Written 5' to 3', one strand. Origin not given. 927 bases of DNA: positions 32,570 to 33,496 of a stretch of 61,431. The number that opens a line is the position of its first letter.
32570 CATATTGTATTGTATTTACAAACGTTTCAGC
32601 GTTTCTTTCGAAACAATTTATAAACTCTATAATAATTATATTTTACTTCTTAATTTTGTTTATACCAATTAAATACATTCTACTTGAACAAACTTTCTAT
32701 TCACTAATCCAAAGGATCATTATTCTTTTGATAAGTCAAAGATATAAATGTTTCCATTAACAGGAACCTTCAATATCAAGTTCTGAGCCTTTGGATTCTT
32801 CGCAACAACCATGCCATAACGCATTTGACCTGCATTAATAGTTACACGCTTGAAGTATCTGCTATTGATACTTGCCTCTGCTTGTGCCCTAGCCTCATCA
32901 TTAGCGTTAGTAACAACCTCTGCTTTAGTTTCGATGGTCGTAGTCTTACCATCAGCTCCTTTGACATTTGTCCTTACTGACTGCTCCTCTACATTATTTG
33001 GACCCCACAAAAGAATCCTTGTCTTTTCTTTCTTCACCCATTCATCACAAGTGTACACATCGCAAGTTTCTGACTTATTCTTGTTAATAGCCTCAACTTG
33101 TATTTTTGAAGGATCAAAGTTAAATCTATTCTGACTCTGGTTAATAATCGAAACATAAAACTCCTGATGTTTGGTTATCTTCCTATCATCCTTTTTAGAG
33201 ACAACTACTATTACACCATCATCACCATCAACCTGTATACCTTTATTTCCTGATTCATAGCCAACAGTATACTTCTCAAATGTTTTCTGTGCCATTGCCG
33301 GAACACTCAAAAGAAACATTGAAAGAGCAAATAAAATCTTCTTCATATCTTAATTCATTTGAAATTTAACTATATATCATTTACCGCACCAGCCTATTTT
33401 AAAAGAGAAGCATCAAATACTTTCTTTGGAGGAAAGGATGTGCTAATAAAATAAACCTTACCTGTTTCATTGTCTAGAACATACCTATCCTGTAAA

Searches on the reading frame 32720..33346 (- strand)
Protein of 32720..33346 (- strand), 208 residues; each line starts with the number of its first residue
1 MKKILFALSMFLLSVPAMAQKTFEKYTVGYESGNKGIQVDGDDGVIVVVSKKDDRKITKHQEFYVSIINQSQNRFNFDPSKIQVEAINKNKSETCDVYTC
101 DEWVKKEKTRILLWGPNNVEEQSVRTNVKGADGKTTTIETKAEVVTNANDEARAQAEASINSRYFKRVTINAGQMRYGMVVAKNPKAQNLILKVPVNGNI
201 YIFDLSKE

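Call 10: search_protein_families(library=phrogs, proteins=[window:32720-33346:-], max_evalue=0.001)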
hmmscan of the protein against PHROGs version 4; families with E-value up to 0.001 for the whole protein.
window:32720-33346:- (208 aa): 1 family
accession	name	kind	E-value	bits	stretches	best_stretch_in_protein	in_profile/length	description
phrog_12676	-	unknown function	0.00057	20.9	0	141-176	41-76/97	-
